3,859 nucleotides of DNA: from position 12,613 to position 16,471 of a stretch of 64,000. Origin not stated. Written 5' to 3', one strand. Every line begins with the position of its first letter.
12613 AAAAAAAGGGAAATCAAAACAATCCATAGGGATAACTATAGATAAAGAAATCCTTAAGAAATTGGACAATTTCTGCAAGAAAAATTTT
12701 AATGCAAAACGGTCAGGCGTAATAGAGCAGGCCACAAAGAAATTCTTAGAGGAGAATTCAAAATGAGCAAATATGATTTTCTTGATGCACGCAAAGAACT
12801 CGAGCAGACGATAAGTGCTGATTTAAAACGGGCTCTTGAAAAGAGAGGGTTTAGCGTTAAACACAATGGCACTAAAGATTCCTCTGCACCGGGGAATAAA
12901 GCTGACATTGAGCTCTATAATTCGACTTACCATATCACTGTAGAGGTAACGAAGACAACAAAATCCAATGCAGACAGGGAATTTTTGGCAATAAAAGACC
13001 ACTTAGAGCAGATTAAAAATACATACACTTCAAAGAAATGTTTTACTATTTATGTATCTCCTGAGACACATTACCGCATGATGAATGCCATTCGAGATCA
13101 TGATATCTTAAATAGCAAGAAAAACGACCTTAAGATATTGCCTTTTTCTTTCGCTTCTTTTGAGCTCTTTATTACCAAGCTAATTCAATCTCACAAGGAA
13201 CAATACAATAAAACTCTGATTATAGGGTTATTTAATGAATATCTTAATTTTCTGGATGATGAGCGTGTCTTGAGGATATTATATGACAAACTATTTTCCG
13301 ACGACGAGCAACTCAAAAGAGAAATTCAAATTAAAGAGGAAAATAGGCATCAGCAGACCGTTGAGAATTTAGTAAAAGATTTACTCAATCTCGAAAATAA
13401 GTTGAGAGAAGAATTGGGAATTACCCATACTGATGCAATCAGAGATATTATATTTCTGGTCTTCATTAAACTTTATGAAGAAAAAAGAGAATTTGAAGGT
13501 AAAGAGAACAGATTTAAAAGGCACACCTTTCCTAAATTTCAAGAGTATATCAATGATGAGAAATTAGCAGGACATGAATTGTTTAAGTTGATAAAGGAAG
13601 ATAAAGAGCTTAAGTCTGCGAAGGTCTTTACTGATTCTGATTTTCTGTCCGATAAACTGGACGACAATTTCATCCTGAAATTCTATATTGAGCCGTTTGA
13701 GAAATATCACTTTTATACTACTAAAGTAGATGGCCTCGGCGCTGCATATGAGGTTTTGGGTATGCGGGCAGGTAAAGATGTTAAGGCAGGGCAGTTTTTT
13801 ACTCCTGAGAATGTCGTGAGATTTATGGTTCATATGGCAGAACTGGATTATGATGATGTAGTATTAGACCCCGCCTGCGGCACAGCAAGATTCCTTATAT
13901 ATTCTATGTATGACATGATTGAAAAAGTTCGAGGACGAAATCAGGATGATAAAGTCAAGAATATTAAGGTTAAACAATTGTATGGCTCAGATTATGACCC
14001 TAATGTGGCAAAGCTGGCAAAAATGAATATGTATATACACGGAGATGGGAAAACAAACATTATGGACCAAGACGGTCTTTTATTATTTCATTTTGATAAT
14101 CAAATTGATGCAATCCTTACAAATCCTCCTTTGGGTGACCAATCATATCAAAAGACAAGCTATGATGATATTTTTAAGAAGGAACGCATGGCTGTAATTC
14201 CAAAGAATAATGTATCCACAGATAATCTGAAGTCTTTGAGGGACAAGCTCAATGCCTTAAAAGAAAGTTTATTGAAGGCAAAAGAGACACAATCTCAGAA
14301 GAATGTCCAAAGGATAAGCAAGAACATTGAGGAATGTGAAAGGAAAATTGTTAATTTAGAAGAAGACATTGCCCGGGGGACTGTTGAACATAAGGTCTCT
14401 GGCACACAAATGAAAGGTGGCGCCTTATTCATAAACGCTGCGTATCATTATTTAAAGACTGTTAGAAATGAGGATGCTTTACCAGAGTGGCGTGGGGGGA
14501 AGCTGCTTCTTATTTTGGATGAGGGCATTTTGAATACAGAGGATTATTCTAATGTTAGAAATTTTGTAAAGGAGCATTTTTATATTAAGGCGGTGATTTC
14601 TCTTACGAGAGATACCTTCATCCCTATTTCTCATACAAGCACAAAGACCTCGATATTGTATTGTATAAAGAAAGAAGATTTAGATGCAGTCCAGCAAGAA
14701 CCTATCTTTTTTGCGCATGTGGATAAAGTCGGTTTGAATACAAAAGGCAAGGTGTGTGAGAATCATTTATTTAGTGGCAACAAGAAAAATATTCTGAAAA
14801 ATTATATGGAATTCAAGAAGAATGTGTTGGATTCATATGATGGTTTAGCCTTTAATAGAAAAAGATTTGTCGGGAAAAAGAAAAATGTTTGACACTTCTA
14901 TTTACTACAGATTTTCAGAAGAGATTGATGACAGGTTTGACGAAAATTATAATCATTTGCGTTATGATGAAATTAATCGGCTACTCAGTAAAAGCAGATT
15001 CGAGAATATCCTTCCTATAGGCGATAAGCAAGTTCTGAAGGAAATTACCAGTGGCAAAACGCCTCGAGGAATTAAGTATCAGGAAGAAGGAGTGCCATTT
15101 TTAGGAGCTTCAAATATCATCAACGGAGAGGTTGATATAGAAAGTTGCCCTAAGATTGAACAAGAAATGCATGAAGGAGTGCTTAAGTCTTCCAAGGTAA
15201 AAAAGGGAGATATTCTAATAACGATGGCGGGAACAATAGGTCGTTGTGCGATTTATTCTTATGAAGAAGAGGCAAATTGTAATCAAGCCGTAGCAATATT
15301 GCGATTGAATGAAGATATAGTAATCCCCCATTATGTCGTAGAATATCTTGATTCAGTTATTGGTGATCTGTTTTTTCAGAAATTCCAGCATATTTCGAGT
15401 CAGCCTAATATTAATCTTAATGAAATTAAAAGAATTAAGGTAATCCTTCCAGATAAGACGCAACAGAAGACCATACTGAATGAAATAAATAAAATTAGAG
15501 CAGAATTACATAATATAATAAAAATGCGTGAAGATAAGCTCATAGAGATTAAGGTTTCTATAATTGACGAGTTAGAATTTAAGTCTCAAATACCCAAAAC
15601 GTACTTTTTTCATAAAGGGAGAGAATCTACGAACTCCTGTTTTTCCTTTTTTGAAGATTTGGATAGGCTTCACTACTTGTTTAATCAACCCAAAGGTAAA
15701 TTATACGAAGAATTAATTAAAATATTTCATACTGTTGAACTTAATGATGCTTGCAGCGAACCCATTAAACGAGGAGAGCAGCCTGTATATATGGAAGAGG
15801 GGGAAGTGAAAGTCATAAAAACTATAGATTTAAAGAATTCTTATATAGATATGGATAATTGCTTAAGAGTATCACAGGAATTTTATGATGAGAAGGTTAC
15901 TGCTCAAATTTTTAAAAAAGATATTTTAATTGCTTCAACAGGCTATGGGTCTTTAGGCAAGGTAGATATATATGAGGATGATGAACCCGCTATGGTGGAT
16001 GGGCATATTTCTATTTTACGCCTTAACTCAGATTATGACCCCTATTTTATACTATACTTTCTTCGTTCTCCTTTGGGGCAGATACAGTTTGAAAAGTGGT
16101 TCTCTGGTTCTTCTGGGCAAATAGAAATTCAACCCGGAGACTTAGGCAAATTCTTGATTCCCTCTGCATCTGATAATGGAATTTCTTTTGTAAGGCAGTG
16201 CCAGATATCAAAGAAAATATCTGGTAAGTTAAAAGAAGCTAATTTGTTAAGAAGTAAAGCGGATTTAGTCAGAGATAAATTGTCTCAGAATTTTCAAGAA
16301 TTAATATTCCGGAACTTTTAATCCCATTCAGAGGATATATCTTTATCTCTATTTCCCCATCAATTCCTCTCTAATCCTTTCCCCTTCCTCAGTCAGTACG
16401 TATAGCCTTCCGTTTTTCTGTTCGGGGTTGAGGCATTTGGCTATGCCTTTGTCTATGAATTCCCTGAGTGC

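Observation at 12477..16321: R-M module without HsdR: RHH regulator, nuclease-like/methyltransferase fusion and HsdS (type IIB/BcgI-like?)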

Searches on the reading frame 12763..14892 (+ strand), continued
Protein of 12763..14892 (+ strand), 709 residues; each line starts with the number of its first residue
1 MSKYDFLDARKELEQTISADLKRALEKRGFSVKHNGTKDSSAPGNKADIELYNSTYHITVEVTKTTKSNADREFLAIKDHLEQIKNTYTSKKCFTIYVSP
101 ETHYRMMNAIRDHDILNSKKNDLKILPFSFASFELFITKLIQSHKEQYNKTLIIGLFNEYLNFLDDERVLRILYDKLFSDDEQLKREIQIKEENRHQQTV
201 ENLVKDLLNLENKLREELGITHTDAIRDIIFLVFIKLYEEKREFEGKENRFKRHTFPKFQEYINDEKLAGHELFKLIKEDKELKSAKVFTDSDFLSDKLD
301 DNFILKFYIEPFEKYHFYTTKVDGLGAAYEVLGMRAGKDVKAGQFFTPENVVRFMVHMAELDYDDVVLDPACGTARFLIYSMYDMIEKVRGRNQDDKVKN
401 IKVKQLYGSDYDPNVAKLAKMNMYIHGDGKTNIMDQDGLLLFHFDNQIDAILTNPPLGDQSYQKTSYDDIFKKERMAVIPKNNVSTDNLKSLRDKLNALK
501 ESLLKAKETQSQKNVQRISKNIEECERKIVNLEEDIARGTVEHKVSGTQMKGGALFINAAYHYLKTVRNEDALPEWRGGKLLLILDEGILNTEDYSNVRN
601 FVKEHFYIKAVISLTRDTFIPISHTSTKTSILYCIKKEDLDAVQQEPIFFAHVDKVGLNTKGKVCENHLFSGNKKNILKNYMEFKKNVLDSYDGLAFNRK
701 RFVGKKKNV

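Call 32: predict_structure(alignment_id=A1)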
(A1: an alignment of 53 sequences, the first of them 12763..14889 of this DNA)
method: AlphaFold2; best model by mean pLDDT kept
length: 709 residues; sequences in the alignment: 53
mean_pLDDT: 87.0   pTM: 0.79
mean pLDDT of the five models: 87.0, 86.5, 86.4, 85.8, 84.3
residues with pLDDT >= 90: 334; 70-90: 318; 50-70: 55; < 50: 2
segments of 3 or more residues with pLDDT < 50: none
pLDDT, mean of each block of 10 residues (from residue 1): 85 93 95 92 90 96 74 83 93 94 82 87 93 93 91 91 85 88 82 80 88 88 85 92 87 90 87 92 83 88 92 85 79 66 66 93 96 88 93 89 91 83 73 88 96 89 88 89 88 92 85 85 91 85 86 93 97 96 92 91 97 78 67 96 94 71 71 73 93 93 72
secondary structure, 60 per line:
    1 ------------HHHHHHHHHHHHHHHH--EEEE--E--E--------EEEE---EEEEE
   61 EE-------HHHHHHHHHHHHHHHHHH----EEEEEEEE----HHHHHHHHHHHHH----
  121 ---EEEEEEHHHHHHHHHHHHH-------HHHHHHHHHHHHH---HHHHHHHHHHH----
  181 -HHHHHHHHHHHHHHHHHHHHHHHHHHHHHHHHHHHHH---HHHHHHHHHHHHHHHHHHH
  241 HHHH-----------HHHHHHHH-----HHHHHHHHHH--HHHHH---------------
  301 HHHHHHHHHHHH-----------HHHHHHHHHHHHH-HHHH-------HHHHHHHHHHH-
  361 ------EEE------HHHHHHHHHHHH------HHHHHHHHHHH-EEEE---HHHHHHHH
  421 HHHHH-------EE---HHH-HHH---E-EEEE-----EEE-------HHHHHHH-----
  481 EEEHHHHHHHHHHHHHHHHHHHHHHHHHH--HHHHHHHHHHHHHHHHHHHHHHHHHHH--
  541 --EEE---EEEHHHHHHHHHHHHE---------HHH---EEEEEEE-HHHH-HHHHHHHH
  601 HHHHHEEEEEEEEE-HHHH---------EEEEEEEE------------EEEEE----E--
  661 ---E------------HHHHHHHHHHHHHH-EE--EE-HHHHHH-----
elements in order (helices of 4 or more, strands of 3 or more residues): H13-28 E31-34 E49-52 E56-62 H70-87 E92-99 H104-116 E124-129 H130-142 H150-162 H166-176 H182-218 H222-244 H256-263 H269-278 H281-285 H301-312 H324-336 H338-341 H349-359 E367-369 H376-387 H394-404 E406-409 H413-425 E450-453 E459-461 H469-475 E481-483 H484-509 H512-538 E543-545 E549-551 H552-563 E580-586 H588-591 H593-605 E606-614 H616-619 E629-636 E649-653 H677-690 H699-704

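Call 36: fold_search(model_id=the predicted structure, library=pdb)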
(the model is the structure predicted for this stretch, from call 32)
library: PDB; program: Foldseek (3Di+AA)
matches with E <= 10: 586; with E <= 0.001: 79
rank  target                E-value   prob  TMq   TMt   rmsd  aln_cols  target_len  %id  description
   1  2okc_A                6.7e-17  1.00  0.41  0.63   6.9       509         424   20  Crystal structure of Type I restriction enzyme StySJI M protein (NP_813429.1) from Bacteroides thetaiotaomicron VPI-54 (released 2007-01-30)
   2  2okc_B                5.9e-16  1.00  0.40  0.62   7.1       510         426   21  Crystal structure of Type I restriction enzyme StySJI M protein (NP_813429.1) from Bacteroides thetaiotaomicron VPI-54 (released 2007-01-30)
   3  8w2p_A                2.8e-15  1.00  0.39  0.31  19.7       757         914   16  BsaXI-DNA complex I (released 2024-10-30)
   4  3ufb                  8.8e-15  1.00  0.42  0.58   6.2       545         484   15  Crystal structure of a modification subunit of a putative type I restriction enzyme from Vibrio vulnificus YJ016 (released 2012-11-07)
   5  8w2q_B                1.9e-14  1.00  0.41  0.32  19.0       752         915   17  BsaXI-DNA complex II (released 2024-10-30)
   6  8w0p_A                1.0e-13  1.00  0.33  0.26   9.9       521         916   21  BsaXI -- Type IIB R-M system (released 2024-10-30)
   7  5ybb_A                4.5e-13  1.00  0.38  0.52   8.7       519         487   15  Structural basis underlying complex assembly andconformational transition of the type I R-M system (released 2017-11-29)
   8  2y7c_B                3.7e-12  1.00  0.37  0.48   9.5       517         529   16  Atomic model of the Ocr-bound methylase complex from the Type I restriction-modification enzyme EcoKI (M2S1). Based on (released 2011-02-09)
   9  7vru_A                4.2e-11  1.00  0.38  0.51   9.3       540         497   14  Crystal structure of PacII_M1M2S-DNA-SAH complex (released 2022-11-30)
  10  2ar0_A                1.0e-10  1.00  0.29  0.41  19.6       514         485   13  Crystal structure of Type I restriction enzyme EcoKI M protein (EC 2.1.1.72) (M.EcoKI) (released 2005-08-30)
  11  2ar0_B                1.3e-10  1.00  0.28  0.40  19.6       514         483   13  Crystal structure of Type I restriction enzyme EcoKI M protein (EC 2.1.1.72) (M.EcoKI) (released 2005-08-30)
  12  2f8l                  1.7e-10  1.00  0.30  0.60   9.5       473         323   16  Crystal structure of a putative class i s-adenosylmethionine-dependent methyltransferase (lmo1582) from listeria monocyt (released 2006-01-17)
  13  7vs4_A                3.0e-10  1.00  0.37  0.49   7.6       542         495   14  Crystal structure of PacII_M1M2S-DNA(m6A)-SAH complex (released 2022-11-30)
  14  7vru_B                8.4e-10  1.00  0.41  0.57   7.8       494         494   18  Crystal structure of PacII_M1M2S-DNA-SAH complex (released 2022-11-30)
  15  3s1s                  2.2e-09  1.00  0.33  0.28  17.4       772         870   11  Characterization and crystal structure of the type IIG restriction endonuclease BpuSI (released 2011-07-13)
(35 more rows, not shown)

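Call 51: find_encoding_contigs(protein=P0001, flank=1000, max_places=2)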
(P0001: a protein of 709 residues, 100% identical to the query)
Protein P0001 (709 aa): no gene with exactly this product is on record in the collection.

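Call 54: search_protein_families(library=pfam, proteins=[L001:7753-7887:+, L003:7807-7992:+, L005:7711-7908:+], max_evalue=0.05)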
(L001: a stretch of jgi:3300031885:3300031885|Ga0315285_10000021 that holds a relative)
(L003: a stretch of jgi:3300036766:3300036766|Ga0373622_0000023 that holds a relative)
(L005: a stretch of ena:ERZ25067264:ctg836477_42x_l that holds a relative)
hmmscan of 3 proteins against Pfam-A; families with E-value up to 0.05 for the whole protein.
L001:7753-7887:+ (45 aa): 0 families

L003:7807-7992:+ (62 aa): 1 family
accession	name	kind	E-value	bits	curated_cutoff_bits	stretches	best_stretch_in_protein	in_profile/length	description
PF04014.23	MazE_antitoxin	-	0.031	14.7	24.7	1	24-54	10-40/48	Antidote-toxin recognition MazE, bacterial antitoxin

L005:7711-7908:+ (66 aa): 0 families

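Call 59: find_related_loci(query=A1, collection=genome_contigs, flank=4000)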
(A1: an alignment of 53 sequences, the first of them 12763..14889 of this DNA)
Query A1 (709 aa) in genome_contigs; peptide patterns used: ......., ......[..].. (x = any residue, [..] = any of these).
247 stretches matched a pattern; 134 encode a relative of the query (tblastn E <= 1e-3); the best 80 are kept; 79 distinct loci.
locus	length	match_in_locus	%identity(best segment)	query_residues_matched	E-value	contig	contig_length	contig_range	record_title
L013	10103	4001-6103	58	1-702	0e+0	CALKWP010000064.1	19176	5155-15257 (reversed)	MAG TPA_asm: uncultured Methanomassiliicoccales archaeon isolate SRR6007446_bin.11_CONCOCT_v1.1_MAG genome assembly, con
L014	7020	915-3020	58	1-703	0e+0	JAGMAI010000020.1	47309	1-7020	MAG: Thermoplasmata archaeon isolate RS_14_3 ZL355.bin.3.fa_20, whole genome shotgun sequence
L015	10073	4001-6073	57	1-708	0e+0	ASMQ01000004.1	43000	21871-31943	Candidatus Aenigmarchaeum subterraneum SCGC AAA011-O16 A11O16DRAFT_contig_3_0.4_C, whole genome shotgun sequence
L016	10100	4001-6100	55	1-702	0e+0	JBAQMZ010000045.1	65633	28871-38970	MAG: Candidatus Methanoperedens sp. isolate MFD12050_ilm_asm_bin25 k127_14126, whole genome shotgun sequence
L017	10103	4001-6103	55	1-703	0e+0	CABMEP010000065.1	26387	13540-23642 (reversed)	uncultured archaeon isolate LFW-242_1 genome assembly, contig: LFW2421_7, whole genome shotgun sequence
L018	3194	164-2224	55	1-702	0e+0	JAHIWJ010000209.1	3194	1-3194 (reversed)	MAG: Nanoarchaeota archaeon isolate MM_PW_MetaG.mb.4 MM_PW_MetaG.mb.4_k141_841025, whole genome shotgun sequence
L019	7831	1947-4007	55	1-702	0e+0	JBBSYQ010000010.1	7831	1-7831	MAG: Nanoarchaeota archaeon isolate H14-bin003_1 H14_bin003_1_000000000010, whole genome shotgun sequence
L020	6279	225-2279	55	1-702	0e+0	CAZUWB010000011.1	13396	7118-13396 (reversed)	MAG TPA_asm: uncultured Methanosarcinales archaeon isolate binchicken_co125_976 genome assembly, contig: NODE_9381_lengt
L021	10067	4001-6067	58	7-702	0e+0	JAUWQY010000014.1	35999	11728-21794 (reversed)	MAG: Dehalococcoidia bacterium isolate CSMAG_2514 CSMAG_2514_k141_997539_length_35999_cov_847.0000, whole genome shotgun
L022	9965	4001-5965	50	1-702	0e+0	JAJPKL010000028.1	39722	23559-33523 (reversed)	MAG: Thaumarchaeota archaeon isolate Centralia_MAG_78 k107_23239635, whole genome shotgun sequence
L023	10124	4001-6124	52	1-702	0e+0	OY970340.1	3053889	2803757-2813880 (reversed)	MAG: Candidatus Bathyarchaeota archaeon isolate MFD04492.bin.c.5 genome assembly, chromosome: 1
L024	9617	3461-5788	43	1-703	0e+0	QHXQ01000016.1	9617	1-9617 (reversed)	MAG: Acidobacteria bacterium isolate gp4 AA16 14_0919_09_20cm_scaffold_3111_curated, whole genome shotgun sequence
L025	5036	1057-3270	46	1-702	0e+0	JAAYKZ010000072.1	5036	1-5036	MAG: Clostridiales bacterium isolate AS15tlH2ME_109 26632_AS15, whole genome shotgun sequence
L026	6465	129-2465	43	1-706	0e+0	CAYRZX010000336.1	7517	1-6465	MAG TPA_asm: uncultured Gemmatimonas sp. isolate binchicken_co21_402 genome assembly, contig: NODE_10128_length_7517_cov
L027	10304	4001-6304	42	1-702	0e+0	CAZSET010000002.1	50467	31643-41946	MAG TPA_asm: uncultured candidatus Brocadiaceae bacterium isolate binchicken_co262_380 genome assembly, contig: NODE_526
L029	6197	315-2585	45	1-705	0e+0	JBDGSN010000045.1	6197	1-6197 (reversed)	MAG: Candidatus Nanohaloarchaea archaeon isolate DAL-WCL_22_80C3R DAL-WCL_22_80C3R_45, whole genome shotgun sequence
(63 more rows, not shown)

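Call 90: search_protein_families(library=phrogs, proteins=[L029:176-310:+, L013:3842-3997:+, L023:3817-4005:+, L022:3843-4001:+, L025:784-1020:+], max_evalue=0.01)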
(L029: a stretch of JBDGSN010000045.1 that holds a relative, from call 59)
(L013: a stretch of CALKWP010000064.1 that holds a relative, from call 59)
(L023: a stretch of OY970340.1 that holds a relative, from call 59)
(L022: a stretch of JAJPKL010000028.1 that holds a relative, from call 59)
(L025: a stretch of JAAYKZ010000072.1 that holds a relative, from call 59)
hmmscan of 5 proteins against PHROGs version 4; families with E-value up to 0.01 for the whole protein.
L029:176-310:+ (45 aa): 3 families
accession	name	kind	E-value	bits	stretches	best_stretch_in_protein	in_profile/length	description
phrog_37719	-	unknown function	8.9e-07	30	1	1-41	1-41/48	-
phrog_3180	-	transcription regulation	5.6e-06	27.2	1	1-39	3-41/50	Arc-like repressor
phrog_33224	-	unknown function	0.0007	20.7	1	5-42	21-58/159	-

L013:3842-3997:+ (52 aa): 0 families

L023:3817-4005:+ (63 aa): 3 families
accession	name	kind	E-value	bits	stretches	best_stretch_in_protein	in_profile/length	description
phrog_661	-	unknown function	2.2e-07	31.5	1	22-58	20-56/61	-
phrog_4324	-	unknown function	3.1e-05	25.1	1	22-57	14-49/89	-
phrog_4681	-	moron, auxiliary metabolic gene and host takeover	0.0024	18.8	1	22-58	15-51/87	antitoxin from a toxin-antitoxin system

L022:3843-4001:+ (53 aa): 0 families

L025:784-1020:+ (79 aa): 6 families
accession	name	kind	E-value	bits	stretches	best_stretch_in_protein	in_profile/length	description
phrog_3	-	transcription regulation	1.8e-08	35.6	1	12-76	85-148/430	transcriptional repressor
phrog_8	-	transcription regulation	2.2e-06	28.4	1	20-76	165-218/346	transcriptional regulator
phrog_4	-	transcription regulation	2.5e-06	27.7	1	22-75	143-193/400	transcriptional repressor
phrog_7241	-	transcription regulation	4.4e-05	24.5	1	27-73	73-120/122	transcriptional regulator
phrog_7401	-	unknown function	0.0061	17.9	1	23-67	24-67/93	-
phrog_3949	-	transcription regulation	0.0076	17.3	1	30-74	28-73/161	transcriptional repressor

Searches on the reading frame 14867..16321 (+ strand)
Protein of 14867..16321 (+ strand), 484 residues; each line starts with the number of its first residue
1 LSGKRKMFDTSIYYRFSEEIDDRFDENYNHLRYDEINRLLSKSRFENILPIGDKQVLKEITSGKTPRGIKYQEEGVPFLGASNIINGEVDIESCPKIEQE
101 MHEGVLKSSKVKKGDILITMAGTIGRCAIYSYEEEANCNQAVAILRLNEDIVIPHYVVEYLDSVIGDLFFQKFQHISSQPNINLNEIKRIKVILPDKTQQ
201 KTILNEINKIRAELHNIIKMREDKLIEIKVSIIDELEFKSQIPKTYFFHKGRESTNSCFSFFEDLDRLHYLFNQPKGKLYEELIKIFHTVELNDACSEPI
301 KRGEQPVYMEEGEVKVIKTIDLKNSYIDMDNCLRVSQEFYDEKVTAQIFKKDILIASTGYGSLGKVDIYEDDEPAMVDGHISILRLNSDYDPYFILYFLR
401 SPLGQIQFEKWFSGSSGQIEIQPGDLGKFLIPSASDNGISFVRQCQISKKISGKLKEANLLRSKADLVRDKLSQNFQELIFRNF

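Call 3: search_protein_families(library=pfam, proteins=[window:14867-16321:+], max_evalue=0.1)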
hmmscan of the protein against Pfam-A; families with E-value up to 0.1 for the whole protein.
window:14867-16321:+ (484 aa): 3 families
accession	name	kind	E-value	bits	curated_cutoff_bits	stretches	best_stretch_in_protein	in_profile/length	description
PF01420.25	Methylase_S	-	3.1e-15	57.2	22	2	59-216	14-160/168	Type I restriction modification DNA specificity domain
PF12950.13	TaqI_C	-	0.0085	16.8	26.5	0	122-190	45-116/118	TaqI-like C-terminal specificity domain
PF24459.1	DUF7574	-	0.09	13.2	27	0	246-271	39-64/107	Domain of unknown function (DUF7574)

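Call 4: search_protein_families(library=ncbifam, proteins=[window:14867-16321:+], max_evalue=0.1)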
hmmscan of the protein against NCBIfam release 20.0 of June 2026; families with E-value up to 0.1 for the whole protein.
window:14867-16321:+ (484 aa): 2 families
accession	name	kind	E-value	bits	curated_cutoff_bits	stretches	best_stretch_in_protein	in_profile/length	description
NF047740.1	antiphage_MADS5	equivalog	1.9e-26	92.9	400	1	70-465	63-452/461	methylation-associated defense system restriction endonuclease subunit S MAD5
NF007278.0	PRK09737.1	equivalog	4.4e-16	58.7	662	2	70-212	240-387/461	type I restriction-modification system specificity subunit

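Call 5: search_protein_families(library=padloc, proteins=[window:14867-16321:+], max_evalue=0.1)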
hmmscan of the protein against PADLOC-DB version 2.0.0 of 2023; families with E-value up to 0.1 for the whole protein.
window:14867-16321:+ (484 aa): 92 families (the best 25 are shown)
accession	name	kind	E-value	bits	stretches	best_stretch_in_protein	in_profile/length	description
PDLC03100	Specificity_I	-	1.2e-40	138.2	2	28-235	178-386/392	Type I specificity subunit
PDLC03179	Specificity_I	-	2.4e-36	123.8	2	55-217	403-565/589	Type I specificity subunit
PDLC03120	Specificity_I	-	1.2e-35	121.6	2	281-422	37-176/515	Type I specificity subunit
PDLC03169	Specificity_I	-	3.1e-35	120.4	2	54-209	227-384/461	Type I specificity subunit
PDLC03168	Specificity_I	-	1.8e-34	118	2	58-210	15-165/459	Type I specificity subunit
PDLC04137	mad5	-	1.8e-34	117.6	2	46-222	207-380/392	mads_5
PDLC03105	Specificity_I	-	8.4e-34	115.8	2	58-223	251-414/448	Type I specificity subunit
PDLC03086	Specificity_I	-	1.5e-33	114.5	2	54-210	16-173/458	Type I specificity subunit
PDLC03068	Specificity_I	-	3.8e-32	109.9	2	63-204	18-159/403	Type I specificity subunit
PDLC03072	Specificity_I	-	5.2e-32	109.5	2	54-233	243-429/448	Type I specificity subunit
PDLC03107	Specificity_I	-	5.1e-31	106.1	2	56-217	203-369/392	Type I specificity subunit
PDLC03069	Specificity_I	-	1.4e-30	104.7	2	59-224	202-373/387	Type I specificity subunit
PDLC03089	Specificity_I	-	4e-30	103.3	2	56-207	13-165/446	Type I specificity subunit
PDLC03162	Specificity_I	-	9.1e-30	101.8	2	54-219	14-176/431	Type I specificity subunit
PDLC03189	Specificity_I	-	9.9e-29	98.5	2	60-217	235-390/459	Type I specificity subunit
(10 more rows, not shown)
